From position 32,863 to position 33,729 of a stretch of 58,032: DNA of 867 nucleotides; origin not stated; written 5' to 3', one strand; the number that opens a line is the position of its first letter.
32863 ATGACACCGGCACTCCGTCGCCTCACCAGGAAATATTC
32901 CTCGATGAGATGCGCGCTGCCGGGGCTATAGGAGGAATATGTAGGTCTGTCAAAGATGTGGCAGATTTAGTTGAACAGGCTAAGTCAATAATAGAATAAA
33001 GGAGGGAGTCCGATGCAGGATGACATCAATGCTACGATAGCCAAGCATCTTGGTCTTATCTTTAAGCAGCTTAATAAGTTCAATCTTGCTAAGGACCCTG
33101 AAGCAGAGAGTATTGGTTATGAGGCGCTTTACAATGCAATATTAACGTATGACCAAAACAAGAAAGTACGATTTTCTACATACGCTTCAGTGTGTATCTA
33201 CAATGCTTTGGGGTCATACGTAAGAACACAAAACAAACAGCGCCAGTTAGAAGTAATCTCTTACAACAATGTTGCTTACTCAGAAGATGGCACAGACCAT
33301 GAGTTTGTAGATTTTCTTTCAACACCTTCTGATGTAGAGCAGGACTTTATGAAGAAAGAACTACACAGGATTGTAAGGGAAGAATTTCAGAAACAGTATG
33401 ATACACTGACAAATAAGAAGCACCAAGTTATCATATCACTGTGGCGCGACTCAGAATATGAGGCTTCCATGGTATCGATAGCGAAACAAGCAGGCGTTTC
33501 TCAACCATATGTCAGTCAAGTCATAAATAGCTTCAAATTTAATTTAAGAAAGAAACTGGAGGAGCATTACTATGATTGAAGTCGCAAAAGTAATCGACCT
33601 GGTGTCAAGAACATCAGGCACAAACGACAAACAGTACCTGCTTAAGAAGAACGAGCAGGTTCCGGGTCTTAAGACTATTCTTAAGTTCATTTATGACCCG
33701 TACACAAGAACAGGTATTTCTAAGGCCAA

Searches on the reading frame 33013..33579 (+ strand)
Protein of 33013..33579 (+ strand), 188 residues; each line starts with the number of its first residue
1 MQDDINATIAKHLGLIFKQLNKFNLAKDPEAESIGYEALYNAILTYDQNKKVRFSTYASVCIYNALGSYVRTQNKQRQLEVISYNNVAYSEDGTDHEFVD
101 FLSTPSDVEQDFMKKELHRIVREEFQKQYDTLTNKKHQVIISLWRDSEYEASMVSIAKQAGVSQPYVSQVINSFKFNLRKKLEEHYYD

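Call 32: search_protein_families(library=pfam, proteins=[window:33013-33579:+], max_evalue=0.001)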
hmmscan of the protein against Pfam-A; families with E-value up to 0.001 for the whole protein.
window:33013-33579:+ (188 aa): 1 family
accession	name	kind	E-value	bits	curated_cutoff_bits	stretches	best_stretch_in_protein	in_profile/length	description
PF04542.20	Sigma70_r2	-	0.00023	21.4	24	1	33-75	28-70/71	Sigma-70 region 2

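Call 70: search_protein_families(library=ncbifam, proteins=[window:33013-33579:+], max_evalue=0.01)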
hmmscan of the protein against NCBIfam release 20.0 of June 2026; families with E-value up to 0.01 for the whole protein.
window:33013-33579:+ (188 aa): 31 families (the best 25 are shown)
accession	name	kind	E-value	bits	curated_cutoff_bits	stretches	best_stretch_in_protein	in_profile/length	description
NF004471.0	PRK05803.1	subfamily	1.1e-17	64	252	1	7-183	54-229/235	RNA polymerase sporulation sigma factor SigK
TIGR02835.1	spore_sigmaE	equivalog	2.2e-15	56.8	348.6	1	33-182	84-230/234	RNA polymerase sporulation sigma factor SigE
TIGR02846.1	spore_sigmaK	equivalog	2.3e-15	56.7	298.65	1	10-171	55-215/227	RNA polymerase sporulation sigma factor SigK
NF006158.0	PRK08301.1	equivalog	3.2e-15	56.2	339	1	33-182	91-237/241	RNA polymerase sporulation sigma factor SigE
TIGR02937.1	sigma70-ECF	superfamily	8.8e-11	41.7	42.9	1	5-182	3-165/165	sigma-70 family RNA polymerase sigma factor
TIGR02479.1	FliA_WhiG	subfamily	2e-09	37.5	189.6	2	68-183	115-224/224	FliA/WhiG family RNA polymerase sigma factor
NF005809.0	PRK07670.1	equivalog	2.1e-07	30.7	326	1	12-66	39-91/255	FliA/WhiG family RNA polymerase sigma factor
NF005413.0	PRK06986.1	subfamily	4.1e-07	30.1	201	0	32-73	47-88/241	RNA polymerase sigma factor FliA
TIGR02980.1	SigBFG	subfamily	6.1e-07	29.4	234.35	1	75-182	129-226/227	SigB/SigF/SigG family RNA polymerase sigma factor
NF005693.0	PRK07500.1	equivalog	7.5e-07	28.6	315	1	6-70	43-109/289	RNA polymerase factor sigma-32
NF004935.0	PRK06288.1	equivalog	1.8e-06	27.8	343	1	71-184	155-264/270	RNA polymerase sigma factor WhiG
TIGR02885.1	spore_sigF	equivalog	1.9e-06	27.9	321.45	1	7-72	15-82/231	RNA polymerase sporulation sigma factor SigF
NF006175.0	PRK08311.2-3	subfamily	2.5e-06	27.2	244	1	30-86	51-107/244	RNA polymerase sigma factor SigI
NF006173.0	PRK08311.2-1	subfamily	3.1e-06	26.7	287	1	16-90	48-121/251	RNA polymerase sigma factor SigI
NF006174.0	PRK08311.2-2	equivalog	3.2e-06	26.6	319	1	26-126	58-154/252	RNA polymerase sigma factor SigI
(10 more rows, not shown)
